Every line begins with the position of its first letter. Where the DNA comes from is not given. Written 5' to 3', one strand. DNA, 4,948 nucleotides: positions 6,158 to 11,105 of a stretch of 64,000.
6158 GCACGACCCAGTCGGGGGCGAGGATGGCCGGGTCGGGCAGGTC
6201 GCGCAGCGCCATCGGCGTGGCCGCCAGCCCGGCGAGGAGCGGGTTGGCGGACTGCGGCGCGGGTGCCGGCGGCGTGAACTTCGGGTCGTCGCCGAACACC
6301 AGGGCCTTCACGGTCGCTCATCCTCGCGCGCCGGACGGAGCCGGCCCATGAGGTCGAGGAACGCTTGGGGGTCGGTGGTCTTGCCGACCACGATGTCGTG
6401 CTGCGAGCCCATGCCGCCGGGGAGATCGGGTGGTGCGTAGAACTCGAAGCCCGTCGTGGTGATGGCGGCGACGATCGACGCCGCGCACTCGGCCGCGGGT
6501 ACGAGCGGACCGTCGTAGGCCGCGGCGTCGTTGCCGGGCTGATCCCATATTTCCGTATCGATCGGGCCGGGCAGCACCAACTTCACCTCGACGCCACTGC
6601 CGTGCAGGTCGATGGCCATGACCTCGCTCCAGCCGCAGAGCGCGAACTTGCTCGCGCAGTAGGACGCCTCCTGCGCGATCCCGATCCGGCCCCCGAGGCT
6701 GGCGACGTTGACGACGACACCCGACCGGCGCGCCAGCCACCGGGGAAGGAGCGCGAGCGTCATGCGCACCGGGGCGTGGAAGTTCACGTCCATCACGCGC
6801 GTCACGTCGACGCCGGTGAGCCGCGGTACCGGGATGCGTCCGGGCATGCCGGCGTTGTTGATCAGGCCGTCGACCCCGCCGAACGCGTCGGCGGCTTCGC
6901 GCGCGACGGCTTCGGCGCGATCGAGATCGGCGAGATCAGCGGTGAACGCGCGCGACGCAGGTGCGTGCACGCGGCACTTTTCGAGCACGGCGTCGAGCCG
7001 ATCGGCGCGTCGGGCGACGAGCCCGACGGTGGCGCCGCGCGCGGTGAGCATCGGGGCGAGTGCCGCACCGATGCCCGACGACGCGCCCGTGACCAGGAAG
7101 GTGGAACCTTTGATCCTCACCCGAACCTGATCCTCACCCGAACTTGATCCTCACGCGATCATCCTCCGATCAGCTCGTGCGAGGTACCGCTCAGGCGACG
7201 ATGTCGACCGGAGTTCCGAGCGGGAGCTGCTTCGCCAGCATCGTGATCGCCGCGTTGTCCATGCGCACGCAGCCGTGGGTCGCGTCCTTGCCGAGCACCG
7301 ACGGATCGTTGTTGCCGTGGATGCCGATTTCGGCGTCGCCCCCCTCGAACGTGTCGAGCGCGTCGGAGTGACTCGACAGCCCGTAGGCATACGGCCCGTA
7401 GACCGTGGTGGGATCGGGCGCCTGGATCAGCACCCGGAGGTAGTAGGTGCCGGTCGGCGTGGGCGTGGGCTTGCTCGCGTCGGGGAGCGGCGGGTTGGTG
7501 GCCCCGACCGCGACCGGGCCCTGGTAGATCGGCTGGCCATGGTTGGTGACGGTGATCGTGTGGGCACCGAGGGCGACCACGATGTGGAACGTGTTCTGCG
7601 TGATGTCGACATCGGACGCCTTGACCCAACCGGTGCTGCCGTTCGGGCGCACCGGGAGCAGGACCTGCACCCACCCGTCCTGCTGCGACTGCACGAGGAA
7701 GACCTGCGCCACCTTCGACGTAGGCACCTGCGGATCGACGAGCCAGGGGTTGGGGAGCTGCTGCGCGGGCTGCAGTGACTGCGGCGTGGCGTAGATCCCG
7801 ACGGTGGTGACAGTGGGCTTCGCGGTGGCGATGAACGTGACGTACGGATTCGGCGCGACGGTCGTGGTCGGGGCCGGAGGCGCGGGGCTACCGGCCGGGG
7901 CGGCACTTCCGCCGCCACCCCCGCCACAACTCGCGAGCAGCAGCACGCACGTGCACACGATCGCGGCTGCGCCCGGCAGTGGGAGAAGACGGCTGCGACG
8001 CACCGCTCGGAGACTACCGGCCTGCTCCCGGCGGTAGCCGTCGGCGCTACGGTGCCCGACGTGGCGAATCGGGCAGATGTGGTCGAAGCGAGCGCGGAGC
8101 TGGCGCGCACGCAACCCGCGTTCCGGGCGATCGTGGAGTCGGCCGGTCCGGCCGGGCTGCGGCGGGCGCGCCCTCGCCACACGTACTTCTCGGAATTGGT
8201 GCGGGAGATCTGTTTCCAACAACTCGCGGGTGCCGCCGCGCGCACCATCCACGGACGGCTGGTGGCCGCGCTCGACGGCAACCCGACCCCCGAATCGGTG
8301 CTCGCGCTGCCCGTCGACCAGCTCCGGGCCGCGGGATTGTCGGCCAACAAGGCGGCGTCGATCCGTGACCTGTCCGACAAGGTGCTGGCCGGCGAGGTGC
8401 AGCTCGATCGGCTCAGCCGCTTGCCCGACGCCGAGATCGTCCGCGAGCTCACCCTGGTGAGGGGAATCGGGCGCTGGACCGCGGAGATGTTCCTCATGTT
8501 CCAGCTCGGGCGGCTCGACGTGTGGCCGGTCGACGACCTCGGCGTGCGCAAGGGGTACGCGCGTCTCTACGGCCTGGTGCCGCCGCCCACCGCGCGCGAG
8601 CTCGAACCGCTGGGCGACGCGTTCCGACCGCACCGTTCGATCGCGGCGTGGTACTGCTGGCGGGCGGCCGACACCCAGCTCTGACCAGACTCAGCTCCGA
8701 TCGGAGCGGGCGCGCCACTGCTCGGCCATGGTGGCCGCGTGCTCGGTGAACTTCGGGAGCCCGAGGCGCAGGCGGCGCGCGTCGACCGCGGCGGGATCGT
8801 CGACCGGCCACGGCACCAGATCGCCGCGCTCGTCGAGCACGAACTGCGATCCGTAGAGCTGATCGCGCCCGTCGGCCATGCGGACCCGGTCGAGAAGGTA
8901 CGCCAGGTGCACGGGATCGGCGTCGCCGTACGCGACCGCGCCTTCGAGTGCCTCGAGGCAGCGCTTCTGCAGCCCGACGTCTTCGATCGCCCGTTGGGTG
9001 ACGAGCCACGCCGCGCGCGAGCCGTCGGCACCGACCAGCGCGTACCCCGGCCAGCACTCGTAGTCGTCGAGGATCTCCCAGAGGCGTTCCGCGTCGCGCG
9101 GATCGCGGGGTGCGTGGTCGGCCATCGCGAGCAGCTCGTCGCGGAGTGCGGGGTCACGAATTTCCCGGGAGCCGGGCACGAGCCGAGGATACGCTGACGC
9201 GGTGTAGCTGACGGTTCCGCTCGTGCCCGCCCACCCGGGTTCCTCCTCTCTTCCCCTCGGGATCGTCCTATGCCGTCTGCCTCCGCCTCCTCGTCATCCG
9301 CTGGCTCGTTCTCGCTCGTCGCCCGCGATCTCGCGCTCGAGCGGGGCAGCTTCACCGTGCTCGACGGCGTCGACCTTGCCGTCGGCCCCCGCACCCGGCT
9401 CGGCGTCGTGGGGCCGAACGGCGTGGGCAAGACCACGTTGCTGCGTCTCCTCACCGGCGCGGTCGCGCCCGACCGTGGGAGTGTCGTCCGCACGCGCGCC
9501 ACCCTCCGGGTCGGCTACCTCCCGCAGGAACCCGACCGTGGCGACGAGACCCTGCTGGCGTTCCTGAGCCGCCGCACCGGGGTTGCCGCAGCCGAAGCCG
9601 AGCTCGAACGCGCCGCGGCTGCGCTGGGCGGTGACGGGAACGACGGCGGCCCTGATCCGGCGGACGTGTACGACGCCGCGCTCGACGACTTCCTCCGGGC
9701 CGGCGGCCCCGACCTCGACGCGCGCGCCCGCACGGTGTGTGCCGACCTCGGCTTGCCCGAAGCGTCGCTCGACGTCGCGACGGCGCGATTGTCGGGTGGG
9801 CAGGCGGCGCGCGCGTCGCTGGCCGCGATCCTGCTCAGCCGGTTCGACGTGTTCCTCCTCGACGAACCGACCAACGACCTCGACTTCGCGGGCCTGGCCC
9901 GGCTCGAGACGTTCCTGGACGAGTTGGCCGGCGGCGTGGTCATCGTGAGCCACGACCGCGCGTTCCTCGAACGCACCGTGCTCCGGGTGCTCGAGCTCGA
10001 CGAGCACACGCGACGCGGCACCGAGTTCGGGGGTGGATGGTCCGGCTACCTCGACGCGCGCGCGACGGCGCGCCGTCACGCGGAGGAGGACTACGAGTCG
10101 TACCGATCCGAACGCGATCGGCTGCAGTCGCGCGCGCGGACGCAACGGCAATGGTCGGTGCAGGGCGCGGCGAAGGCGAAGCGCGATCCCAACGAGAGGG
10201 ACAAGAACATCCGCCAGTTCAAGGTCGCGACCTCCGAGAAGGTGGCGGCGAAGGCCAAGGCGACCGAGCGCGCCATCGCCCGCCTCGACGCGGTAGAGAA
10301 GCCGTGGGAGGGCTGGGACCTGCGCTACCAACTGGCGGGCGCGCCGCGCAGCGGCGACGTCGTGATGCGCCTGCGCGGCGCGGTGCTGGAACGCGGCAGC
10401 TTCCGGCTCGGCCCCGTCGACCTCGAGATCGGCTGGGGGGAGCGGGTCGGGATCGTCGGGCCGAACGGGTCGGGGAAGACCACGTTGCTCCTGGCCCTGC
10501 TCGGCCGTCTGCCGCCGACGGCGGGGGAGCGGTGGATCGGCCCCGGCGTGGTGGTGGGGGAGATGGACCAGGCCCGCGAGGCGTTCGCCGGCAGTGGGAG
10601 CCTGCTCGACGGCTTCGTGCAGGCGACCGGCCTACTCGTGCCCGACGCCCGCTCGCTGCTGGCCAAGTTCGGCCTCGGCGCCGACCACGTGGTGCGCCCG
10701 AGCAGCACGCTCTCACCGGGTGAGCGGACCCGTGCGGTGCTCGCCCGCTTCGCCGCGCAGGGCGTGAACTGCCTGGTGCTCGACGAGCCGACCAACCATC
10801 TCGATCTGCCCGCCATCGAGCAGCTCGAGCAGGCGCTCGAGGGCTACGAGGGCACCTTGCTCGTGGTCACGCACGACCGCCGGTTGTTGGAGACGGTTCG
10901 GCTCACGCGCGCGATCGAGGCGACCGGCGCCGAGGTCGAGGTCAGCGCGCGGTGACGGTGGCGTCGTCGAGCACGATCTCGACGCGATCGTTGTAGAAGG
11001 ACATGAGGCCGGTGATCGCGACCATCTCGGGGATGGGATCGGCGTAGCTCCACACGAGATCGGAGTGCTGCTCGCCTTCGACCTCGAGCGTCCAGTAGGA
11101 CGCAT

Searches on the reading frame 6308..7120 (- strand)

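Call 52: search_protein_families(library=pfam, proteins=[window:6308-7120:-], max_evalue=0.001)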
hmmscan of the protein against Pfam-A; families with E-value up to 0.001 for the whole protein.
window:6308-7120:- (270 aa): 4 families
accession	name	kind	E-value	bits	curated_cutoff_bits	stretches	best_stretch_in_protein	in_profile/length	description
PF00106.31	adh_short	-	4.1e-49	167.1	26.6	1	8-193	3-188/195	short chain dehydrogenase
PF13561.12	adh_short_C2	-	2.1e-33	116.3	27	1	12-198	1-187/236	Enoyl-(Acyl carrier protein) reductase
PF08659.16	KR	-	2.4e-10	41.1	22.6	1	7-158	2-153/180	KR domain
PF23441.1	SDR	-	3.1e-05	23.9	27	1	5-201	7-208/258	SDR-like rossmann domain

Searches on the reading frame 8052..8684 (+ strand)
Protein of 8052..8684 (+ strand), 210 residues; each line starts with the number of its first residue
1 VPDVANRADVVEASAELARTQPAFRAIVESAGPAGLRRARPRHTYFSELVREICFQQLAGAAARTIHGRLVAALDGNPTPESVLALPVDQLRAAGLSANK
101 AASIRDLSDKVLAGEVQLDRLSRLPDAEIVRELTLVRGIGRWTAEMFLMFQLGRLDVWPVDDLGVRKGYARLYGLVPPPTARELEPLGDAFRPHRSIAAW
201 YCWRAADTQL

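Call 52: search_protein_families(library=pfam, proteins=[window:8052-8684:+], max_evalue=0.001)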
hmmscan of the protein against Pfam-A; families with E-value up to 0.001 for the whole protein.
window:8052-8684:+ (210 aa): 1 family
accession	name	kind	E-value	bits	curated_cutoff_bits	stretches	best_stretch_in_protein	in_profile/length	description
PF00730.31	HhH-GPD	-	1.9e-14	54.3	26.2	1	50-185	1-99/108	HhH-GPD superfamily base excision DNA repair protein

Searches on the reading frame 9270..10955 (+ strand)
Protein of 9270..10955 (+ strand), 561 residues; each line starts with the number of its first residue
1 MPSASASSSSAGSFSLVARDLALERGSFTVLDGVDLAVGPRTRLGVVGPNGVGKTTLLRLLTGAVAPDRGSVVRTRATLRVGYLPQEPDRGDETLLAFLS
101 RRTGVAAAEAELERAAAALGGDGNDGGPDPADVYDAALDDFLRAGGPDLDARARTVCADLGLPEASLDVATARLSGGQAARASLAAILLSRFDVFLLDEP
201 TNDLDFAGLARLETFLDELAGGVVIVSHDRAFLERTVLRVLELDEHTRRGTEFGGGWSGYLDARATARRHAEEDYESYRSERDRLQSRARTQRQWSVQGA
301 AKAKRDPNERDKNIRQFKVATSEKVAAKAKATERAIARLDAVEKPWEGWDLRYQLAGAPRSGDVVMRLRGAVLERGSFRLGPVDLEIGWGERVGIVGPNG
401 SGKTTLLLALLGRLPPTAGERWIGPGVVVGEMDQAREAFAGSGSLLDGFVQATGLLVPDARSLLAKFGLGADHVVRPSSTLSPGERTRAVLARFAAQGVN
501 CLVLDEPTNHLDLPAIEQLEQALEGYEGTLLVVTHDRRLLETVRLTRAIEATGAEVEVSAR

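Call 53: search_protein_families(library=pfam, proteins=[window:9270-10955:+], max_evalue=0.001)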
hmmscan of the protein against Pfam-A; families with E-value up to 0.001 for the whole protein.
window:9270-10955:+ (561 aa): 18 families
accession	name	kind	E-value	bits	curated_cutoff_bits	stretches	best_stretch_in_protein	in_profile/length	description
PF00005.33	ABC_tran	-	1.6e-40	139.3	25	2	31-202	1-137/137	ABC transporter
PF13304.12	AAA_21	-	2.3e-17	64.4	27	0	394-410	3-19/304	AAA domain, putative AbiEii toxin, Type IV TA system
PF02463.25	SMC_N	-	2.4e-10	40.7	40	0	394-410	28-44/220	RecF/RecN/SMC N terminal domain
PF13401.12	AAA_22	-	2.6e-09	37.9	27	0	395-523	10-108/130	AAA domain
PF13476.12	AAA_23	-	2.1e-07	32.2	27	0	394-410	23-39/201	AAA domain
PF13191.12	AAA_16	-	3e-07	31.5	32.6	1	46-217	29-157/167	AAA ATPase domain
PF13555.12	AAA_29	-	1.6e-06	28.2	27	0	392-411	24-43/61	P-loop containing region of AAA domain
PF19993.5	DO-GTPase2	-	1.3e-05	25.4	27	0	392-410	2-20/226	Double-GTPase 2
PF13671.12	AAA_33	-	5e-05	24.1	27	0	395-501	4-99/143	AAA domain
PF01926.29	MMR_HSR1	-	6.3e-05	23.5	21.9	0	44-66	2-24/113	50S ribosome-binding GTPase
PF02492.25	cobW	-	8.1e-05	22.7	20.7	0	393-415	3-23/180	CobW/HypB/UreG, nucleotide-binding domain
PF13238.12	AAA_18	-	0.00011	23.1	29.4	0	45-63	2-20/128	AAA domain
PF05729.18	NACHT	-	0.00039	20.7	26.7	0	46-66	5-25/167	NACHT domain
PF13521.12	AAA_28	-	0.00051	20.7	27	0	392-413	1-22/164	AAA domain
PF00350.29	Dynamin_N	-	0.00055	20.4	27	0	45-88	2-45/168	Dynamin family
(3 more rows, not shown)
